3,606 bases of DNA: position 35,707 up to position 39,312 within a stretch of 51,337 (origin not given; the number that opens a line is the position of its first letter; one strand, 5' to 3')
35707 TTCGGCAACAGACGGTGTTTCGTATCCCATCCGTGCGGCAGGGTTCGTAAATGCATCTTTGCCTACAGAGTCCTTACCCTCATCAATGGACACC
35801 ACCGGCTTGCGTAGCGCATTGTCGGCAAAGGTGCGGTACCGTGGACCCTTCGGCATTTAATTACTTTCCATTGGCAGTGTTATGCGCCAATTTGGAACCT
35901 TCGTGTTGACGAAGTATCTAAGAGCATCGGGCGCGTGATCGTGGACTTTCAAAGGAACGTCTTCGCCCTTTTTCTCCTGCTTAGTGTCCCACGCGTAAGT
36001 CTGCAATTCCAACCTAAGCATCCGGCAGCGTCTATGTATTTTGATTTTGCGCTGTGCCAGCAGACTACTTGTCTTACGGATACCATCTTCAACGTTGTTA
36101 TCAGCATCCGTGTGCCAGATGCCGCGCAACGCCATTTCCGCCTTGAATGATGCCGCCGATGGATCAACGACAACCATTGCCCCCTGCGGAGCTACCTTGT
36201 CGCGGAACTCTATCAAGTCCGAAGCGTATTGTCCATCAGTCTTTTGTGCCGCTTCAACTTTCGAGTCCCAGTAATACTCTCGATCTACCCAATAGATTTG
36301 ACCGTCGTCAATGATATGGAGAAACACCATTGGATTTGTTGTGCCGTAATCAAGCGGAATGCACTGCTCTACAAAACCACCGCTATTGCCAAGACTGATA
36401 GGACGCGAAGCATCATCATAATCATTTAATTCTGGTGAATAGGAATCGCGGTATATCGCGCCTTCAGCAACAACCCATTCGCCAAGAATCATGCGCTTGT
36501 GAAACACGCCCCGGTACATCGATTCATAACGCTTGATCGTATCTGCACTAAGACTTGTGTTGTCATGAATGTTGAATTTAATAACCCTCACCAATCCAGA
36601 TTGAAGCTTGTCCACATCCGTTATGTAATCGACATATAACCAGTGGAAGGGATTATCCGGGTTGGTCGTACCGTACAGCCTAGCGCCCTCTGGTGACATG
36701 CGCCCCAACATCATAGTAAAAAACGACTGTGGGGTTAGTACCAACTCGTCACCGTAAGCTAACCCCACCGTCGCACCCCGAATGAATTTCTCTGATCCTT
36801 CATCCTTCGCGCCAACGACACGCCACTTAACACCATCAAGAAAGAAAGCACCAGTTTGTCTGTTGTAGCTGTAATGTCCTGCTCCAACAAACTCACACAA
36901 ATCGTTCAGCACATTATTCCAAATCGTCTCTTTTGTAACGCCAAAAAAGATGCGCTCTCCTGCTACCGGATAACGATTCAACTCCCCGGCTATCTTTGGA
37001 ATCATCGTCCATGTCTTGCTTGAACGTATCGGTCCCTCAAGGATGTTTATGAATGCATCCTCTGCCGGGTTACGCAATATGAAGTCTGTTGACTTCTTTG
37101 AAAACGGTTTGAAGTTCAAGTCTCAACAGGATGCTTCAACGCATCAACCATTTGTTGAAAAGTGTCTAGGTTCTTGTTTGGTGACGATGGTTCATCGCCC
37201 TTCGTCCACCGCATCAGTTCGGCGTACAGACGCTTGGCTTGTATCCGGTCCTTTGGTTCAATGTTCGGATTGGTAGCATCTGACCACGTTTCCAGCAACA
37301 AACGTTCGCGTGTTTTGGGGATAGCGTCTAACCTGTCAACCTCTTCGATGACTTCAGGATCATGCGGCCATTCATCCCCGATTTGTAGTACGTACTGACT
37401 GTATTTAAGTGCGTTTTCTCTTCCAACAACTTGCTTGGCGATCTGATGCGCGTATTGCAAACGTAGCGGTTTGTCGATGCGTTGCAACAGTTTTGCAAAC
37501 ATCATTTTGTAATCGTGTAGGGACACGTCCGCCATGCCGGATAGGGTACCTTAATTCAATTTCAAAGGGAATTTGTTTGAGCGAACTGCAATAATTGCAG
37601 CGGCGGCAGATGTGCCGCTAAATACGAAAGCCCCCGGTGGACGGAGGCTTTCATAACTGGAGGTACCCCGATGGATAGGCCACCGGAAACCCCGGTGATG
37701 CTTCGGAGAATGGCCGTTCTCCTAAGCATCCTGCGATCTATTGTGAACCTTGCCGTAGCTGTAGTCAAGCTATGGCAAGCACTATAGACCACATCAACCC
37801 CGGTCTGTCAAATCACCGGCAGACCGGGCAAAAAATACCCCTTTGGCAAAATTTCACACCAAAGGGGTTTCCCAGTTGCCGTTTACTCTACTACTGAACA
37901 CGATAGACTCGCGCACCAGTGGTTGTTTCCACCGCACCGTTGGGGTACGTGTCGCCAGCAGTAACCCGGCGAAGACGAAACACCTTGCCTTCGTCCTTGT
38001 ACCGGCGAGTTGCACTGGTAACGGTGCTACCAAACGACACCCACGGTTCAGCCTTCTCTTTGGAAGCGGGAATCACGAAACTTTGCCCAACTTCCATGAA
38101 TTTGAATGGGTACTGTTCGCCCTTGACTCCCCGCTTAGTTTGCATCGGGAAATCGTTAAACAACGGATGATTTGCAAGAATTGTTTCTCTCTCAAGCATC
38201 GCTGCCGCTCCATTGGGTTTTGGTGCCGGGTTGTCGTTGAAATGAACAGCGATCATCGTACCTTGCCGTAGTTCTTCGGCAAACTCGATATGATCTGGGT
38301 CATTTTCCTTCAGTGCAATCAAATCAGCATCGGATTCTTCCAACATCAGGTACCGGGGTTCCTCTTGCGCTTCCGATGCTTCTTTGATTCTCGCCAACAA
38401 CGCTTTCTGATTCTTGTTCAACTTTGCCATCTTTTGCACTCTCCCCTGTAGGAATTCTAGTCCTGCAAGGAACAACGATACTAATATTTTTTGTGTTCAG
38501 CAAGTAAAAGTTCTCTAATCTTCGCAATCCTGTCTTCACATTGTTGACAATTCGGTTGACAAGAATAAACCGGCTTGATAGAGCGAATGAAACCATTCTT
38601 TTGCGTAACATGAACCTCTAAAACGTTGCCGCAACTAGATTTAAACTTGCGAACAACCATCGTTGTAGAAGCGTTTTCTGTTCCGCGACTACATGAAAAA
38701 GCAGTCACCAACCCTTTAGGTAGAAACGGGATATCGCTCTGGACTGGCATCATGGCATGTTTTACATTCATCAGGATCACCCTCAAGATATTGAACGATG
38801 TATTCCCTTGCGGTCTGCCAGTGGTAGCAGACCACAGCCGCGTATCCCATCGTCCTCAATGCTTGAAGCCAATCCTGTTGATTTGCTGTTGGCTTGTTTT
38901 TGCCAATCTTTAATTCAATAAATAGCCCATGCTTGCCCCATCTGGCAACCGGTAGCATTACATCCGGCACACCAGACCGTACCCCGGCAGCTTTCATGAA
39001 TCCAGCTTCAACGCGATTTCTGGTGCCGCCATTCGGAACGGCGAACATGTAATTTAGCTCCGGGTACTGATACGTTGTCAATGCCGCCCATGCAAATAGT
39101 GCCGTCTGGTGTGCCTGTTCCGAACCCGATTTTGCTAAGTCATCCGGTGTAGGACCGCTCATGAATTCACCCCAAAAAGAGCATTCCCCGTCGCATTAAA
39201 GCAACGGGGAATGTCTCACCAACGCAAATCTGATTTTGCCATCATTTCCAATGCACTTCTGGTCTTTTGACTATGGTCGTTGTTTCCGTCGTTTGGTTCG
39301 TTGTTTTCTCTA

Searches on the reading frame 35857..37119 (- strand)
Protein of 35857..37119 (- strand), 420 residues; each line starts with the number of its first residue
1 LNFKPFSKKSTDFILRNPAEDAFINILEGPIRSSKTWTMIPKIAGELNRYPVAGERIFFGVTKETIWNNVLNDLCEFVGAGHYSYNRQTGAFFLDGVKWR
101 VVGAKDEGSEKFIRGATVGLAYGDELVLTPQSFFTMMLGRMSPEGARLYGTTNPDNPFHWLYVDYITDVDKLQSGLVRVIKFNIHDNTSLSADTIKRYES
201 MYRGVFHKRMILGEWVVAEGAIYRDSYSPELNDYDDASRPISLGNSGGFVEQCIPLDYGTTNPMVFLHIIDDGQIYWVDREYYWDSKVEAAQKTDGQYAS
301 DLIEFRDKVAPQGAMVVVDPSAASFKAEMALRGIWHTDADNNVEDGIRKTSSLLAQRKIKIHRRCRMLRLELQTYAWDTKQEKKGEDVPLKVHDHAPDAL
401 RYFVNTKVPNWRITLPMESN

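Call 12: search_protein_families(library=phrogs, max_evalue=0.001, proteins=[window:35857-37119:-])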
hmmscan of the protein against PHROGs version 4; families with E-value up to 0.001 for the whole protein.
window:35857-37119:- (420 aa): 4 families
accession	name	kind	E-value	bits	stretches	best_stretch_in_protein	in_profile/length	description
phrog_2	-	head and packaging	1.9e-32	113.9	1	11-411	271-596/807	terminase large subunit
phrog_10250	-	head and packaging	3.8e-29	103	1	199-412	2-220/228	terminase large subunit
phrog_5653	-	head and packaging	4.1e-17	63.6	1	213-406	1-179/199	terminase large subunit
phrog_6672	-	head and packaging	2e-15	57.6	1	299-412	20-134/145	terminase large subunit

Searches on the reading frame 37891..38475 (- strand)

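Call 24: search_protein_families(library=pfam, max_evalue=0.01, proteins=[window:37891-38475:-])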
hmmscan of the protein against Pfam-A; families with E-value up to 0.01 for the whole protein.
window:37891-38475:- (194 aa): 1 family
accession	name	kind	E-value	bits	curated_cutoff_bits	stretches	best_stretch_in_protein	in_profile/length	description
PF23978.1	DUF7303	-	2.8e-17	63.3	27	1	16-163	1-150/195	Family of unknown function (DUF7303)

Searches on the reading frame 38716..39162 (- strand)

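Call 11: search_protein_families(library=pfam, max_evalue=0.01, proteins=[window:38716-39162:-])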
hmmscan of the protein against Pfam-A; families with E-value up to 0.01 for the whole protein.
window:38716-39162:- (148 aa): 1 family
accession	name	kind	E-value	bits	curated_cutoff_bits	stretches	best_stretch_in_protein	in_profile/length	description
PF08774.17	VRR_NUC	-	3.5e-08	33.9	23.8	1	30-113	19-113/116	VRR-NUC domain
